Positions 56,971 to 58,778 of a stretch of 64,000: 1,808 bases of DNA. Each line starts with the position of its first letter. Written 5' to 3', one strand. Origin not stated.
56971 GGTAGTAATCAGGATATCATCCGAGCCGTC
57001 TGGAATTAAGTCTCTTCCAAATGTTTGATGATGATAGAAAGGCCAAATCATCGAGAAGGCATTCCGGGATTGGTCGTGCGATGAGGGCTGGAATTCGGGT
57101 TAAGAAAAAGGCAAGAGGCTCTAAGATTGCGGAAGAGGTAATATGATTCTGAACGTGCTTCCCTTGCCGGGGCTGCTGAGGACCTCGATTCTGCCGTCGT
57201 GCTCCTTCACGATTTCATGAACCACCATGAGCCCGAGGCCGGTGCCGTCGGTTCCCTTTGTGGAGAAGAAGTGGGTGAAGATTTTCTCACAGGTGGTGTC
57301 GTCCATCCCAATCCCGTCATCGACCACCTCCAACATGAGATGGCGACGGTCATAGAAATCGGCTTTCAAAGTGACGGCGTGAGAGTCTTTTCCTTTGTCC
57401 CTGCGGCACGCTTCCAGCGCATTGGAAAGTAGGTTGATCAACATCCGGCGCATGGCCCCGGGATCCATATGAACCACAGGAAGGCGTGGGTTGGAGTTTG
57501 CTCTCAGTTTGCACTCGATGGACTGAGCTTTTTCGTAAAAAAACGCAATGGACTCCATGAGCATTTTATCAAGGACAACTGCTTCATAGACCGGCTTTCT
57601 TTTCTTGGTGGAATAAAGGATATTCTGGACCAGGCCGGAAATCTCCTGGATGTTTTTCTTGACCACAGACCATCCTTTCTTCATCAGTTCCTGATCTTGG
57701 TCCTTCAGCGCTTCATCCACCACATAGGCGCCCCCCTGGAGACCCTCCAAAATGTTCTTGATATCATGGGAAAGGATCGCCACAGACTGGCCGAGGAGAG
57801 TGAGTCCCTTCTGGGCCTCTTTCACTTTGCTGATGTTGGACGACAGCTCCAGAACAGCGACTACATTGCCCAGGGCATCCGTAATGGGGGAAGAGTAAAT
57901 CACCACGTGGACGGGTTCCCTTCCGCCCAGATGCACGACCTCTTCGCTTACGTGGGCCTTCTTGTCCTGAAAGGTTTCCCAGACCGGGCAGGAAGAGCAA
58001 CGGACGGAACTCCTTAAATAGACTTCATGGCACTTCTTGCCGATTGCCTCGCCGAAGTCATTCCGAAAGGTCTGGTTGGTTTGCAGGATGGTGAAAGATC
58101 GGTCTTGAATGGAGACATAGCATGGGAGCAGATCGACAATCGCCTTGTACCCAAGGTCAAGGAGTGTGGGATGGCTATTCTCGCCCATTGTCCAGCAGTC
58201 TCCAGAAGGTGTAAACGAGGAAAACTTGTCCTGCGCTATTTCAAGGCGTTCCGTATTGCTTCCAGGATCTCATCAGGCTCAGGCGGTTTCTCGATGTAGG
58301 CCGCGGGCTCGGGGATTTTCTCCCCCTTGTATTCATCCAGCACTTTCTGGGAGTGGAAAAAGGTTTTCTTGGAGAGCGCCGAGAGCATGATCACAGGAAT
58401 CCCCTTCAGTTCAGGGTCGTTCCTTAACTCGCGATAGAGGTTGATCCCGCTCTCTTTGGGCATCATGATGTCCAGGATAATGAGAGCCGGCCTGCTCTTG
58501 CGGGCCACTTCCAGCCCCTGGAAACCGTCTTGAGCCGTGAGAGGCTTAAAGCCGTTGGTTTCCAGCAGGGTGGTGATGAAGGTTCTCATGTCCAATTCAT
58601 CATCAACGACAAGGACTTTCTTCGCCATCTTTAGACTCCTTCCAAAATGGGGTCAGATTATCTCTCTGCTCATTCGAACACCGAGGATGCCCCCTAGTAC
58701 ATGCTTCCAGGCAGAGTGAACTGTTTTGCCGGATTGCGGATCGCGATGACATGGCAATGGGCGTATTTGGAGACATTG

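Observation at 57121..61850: Regulatory island with Cys-rich PAS sensors wedged between two redox modules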

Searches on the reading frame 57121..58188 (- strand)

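Call 3: search_protein_families(library=pfam, proteins=[window:57121-58188:-], max_evalue=0.01)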
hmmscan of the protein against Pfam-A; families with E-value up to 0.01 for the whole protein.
window:57121-58188:- (355 aa): 5 families
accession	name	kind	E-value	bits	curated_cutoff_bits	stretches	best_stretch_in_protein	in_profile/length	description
PF02518.31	HATPase_c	-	1.4e-24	87.1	26.4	1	242-353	2-110/111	Histidine kinase-, DNA gyrase B-, and HSP90-like ATPase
PF08448.16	PAS_4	-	1.2e-08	35.6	23.1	1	19-122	2-108/110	PAS fold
PF13426.13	PAS_9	-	4.1e-06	27.4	27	1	25-120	4-102/103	PAS domain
PF14501.12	HATPase_c_5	-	5.1e-05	23.6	22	1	246-336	6-88/102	GHKL domain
PF00512.31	HisKA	-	0.00068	20.1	26.9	1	133-196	3-63/66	His Kinase A (phospho-acceptor) domain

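Call 33: search_protein_families(library=ncbifam, proteins=[window:57121-58188:-], max_evalue=0.001)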
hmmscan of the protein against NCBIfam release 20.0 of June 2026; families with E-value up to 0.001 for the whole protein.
window:57121-58188:- (355 aa): 78 families (the best 25 are shown)
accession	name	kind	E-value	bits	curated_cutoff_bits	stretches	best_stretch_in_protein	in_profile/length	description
NF008468.0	PRK11360.1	equivalog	4.5e-49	167.4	646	1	34-353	290-609/616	two-component system sensor histidine kinase AtoS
NF007688.0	PRK10364.1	equivalog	4.4e-35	121.3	479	1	127-352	235-451/460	two-component system sensor histidine kinase ZraS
NF047497.1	HK_LIC_12097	equivalog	2.5e-31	108.7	500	1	15-352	14-366/367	LIC_12097 family sensor histidine kinase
NF046044.1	PnpS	equivalog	3.5e-31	108.6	400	1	17-351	60-390/390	two-component system histidine kinase PnpS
NF010411.0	PRK13837.1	equivalog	1.8e-30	105.7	647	1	139-352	457-675/828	two-component system VirA-like sensor kinase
NF006800.0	PRK09303.1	equivalog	2.7e-23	82.5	342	1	129-352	148-377/383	histidine kinase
NF053867.1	SprKinKinDBac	equivalog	6.3e-23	81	775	1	123-353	278-498/500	sporulation kinase KinD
NF046026.1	HisKinCckACaul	equivalog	8.6e-23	80.3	1000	1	123-352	294-532/678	cell cycle histidine kinase CckA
NF052574.1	HisKinEspCMyxo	equivalog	1.1e-22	80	1200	1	246-351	531-636/785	serine histidine kinase EspC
NF008312.0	PRK11100.1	equivalog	2.1e-22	79.6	356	1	113-351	237-473/477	two-component system sensor histidine kinase CreC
NF047496.1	HK_LIC11548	equivalog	3e-22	79.1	750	1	139-352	367-589/589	LIC_11548 family sensor histidine kinase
NF010076.0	PRK13557.1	subfamily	6.8e-22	77.6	631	1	96-352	121-394/540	histidine kinase famiy protein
TIGR02956.1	TMAO_torS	equivalog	9.7e-22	76.9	676.5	1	137-355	469-685/967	TMAO reductase system sensor histidine kinase/response regulator TorS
NF008293.1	PRK11073.1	equivalog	1.5e-21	77.1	240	1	135-352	133-347/349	nitrogen regulation protein NR(II)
NF046020.1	HisKinCckABruc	equivalog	1.9e-21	75.7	1000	1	29-351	363-706/868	cell cycle histidine kinase CckA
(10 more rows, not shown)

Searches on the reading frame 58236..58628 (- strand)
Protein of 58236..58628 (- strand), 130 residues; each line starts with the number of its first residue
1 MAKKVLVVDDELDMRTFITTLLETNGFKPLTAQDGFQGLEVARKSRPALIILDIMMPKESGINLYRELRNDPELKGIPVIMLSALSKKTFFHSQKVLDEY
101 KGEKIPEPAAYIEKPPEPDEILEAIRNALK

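Call 3: search_protein_families(library=pfam, proteins=[window:58236-58628:-], max_evalue=0.01)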
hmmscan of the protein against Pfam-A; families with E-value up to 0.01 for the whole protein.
window:58236-58628:- (130 aa): 1 family
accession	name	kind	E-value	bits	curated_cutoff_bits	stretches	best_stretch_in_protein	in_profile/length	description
PF00072.30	Response_reg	-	3.4e-20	72.7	30.2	1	5-125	1-110/111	Response regulator receiver domain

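Call 33: search_protein_families(library=ncbifam, proteins=[window:58236-58628:-], max_evalue=0.001)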
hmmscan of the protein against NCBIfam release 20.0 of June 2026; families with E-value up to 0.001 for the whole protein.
window:58236-58628:- (130 aa): 85 families (the best 25 are shown)
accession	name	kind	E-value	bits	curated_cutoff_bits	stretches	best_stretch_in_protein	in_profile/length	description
NF045717.1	DVU0259_DivK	exception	3.2e-27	95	160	1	1-129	1-116/117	DVU0259 family response regulator domain-containing protein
TIGR02154.1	PhoB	equivalog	9.2e-22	77.5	296.2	1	1-88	1-88/226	phosphate regulon transcriptional regulator PhoB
NF045944.1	ResRegRpaBCyano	equivalog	3.3e-19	69.2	330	1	6-125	1-108/229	response regulator transcription factor RpaB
NF047465.1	hybrid_HK_LvrA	exception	6.3e-18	64.2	1200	1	3-127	468-582/819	hybrid histidine kinase/response regulator LvrA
NF040689.1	MtrAB_MtrA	equivalog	7.8e-18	64.6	300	1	5-129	1-113/219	MtrAB system response regulator MtrA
NF007135.0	PRK09581.1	equivalog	7.5e-17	61.3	474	1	1-88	1-88/457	PleD family two-component system response regulator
NF041733.1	resp_reg_CseB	equivalog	1.3e-16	60.7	350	1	4-86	2-81/228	two-component system response regulator CseB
NF007546.0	PRK10161.1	equivalog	5.7e-16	58.8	471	1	1-126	1-117/229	phosphate response regulator transcription factor PhoB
NF040534.1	resp_reg_YycF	equivalog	1.6e-15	57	340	1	3-86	1-81/231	response regulator YycF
NF008199.0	PRK10955.1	equivalog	6.4e-15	55.7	341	1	3-87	2-82/232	envelope stress response regulator transcription factor CpxR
NF007005.1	PRK09468.1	equivalog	6.4e-15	55.2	331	1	2-129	3-119/237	osmolarity response regulator transcription factor OmpR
NF053854.1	RespRegPhoBBctds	equivalog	1.8e-14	53.7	270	1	5-86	1-81/225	two-component system response regulator PhoB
NF007969.0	PRK10693.1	equivalog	1.4e-13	50.6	329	1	2-87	7-90/337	two-component system response regulator RssB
NF051870.1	NAssimRespRegNtrX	equivalog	2.2e-13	49.9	600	1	3-86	2-85/452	nitrogen assimilation response regulator NtrX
NF045505.1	RR_RssB_Pseudo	equivalog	4.9e-13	48.9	700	1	4-84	7-85/394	two-component system response regulator RssB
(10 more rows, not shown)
